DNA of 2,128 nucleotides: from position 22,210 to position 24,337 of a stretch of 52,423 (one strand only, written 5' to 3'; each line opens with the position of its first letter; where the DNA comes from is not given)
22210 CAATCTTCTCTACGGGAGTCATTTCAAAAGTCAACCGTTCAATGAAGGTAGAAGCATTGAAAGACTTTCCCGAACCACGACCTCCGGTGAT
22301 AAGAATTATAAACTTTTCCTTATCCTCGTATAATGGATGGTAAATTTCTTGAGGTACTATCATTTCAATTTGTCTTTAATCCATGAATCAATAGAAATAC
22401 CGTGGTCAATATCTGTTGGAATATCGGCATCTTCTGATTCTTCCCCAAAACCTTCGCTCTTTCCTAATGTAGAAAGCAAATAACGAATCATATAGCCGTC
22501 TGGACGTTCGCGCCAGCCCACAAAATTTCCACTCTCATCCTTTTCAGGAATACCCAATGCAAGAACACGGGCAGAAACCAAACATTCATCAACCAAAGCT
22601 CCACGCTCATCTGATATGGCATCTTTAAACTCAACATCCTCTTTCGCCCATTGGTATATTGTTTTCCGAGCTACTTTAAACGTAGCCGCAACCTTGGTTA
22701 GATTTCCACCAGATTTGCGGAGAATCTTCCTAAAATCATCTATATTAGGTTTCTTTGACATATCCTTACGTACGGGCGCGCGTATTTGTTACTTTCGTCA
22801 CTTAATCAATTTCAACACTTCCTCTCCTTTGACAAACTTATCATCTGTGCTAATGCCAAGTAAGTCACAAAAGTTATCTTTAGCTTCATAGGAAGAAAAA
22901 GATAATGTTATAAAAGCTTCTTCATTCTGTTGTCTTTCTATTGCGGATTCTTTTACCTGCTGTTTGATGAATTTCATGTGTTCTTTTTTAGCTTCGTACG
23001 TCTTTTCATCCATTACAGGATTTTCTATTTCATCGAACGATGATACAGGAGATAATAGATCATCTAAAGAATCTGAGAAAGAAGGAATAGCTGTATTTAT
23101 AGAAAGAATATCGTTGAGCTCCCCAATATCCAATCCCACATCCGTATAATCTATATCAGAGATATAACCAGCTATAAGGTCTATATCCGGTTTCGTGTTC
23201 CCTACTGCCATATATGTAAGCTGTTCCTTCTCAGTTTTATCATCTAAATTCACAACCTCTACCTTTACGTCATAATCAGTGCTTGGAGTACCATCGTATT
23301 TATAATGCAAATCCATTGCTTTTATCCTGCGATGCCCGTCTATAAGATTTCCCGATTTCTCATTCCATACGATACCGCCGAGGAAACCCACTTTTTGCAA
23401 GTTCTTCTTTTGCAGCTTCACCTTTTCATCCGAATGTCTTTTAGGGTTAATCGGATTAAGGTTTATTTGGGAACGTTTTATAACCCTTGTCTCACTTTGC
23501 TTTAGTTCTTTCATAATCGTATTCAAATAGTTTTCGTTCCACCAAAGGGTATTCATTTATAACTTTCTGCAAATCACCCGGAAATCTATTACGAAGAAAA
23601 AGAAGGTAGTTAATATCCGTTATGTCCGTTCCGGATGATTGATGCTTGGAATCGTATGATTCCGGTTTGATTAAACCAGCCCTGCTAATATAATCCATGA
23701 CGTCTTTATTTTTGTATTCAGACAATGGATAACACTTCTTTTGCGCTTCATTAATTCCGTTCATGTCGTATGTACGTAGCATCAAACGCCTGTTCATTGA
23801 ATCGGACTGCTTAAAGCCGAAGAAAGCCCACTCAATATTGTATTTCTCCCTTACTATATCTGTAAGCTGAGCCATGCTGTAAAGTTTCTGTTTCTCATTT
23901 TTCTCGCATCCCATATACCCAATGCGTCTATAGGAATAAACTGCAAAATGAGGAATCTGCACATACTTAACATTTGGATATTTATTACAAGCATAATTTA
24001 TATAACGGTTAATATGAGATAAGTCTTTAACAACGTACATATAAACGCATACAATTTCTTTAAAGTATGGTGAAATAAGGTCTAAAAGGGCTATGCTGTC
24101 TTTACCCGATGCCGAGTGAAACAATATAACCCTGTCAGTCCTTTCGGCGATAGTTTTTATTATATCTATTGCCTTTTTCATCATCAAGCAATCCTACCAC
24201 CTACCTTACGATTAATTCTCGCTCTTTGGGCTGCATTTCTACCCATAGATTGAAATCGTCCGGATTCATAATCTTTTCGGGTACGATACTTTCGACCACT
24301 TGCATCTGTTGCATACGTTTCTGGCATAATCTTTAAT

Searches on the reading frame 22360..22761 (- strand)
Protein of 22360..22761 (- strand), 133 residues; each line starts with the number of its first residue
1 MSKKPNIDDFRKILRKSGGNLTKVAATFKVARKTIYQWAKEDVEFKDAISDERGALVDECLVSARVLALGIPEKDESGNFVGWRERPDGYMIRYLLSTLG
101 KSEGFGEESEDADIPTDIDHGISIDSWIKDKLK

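Call 25: search_protein_families(library=pfam, proteins=[window:22360-22761:-], max_evalue=1)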
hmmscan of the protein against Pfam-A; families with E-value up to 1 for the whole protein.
window:22360-22761:- (133 aa): 8 families
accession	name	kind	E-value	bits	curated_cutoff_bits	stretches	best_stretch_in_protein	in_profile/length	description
PF01710.22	HTH_Tnp_IS630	-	0.00062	20.2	21.3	1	16-41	16-41/119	Transposase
PF20659.2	MS_C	-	0.0059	17.5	23.1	1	21-49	33-64/118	Malate synthase, C-terminal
PF14549.12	P22_Cro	-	0.006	16.8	30.2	1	19-48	10-38/60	DNA-binding transcriptional regulator Cro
PF02796.21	HTH_7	-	0.02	15.5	23.8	1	13-37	16-40/45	Helix-turn-helix domain of resolvase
PF13518.12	HTH_28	-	0.024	15.2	25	1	16-40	10-34/52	Helix-turn-helix domain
PF20901.3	Sf6_terminase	-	0.084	13.4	27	1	17-55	15-54/106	Bacteriophage Sf6, terminase small subunit-like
PF13384.12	HTH_23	-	0.15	12.4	24.6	1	15-40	14-39/50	Homeodomain-like domain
PF02954.25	HTH_8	-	0.17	12.1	22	1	12-36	12-36/42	Bacterial regulatory protein, Fis family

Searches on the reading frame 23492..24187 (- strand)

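Call 8: search_protein_families(library=pfam, proteins=[window:23492-24187:-], max_evalue=0.01)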
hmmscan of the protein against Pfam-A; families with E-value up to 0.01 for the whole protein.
window:23492-24187:- (231 aa): 1 family
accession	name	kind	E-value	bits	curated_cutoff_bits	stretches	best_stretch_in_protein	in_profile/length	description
PF01507.26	PAPS_reduct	-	1.5e-10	41.9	22.5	1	24-184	5-166/175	Phosphoadenosine phosphosulfate reductase domain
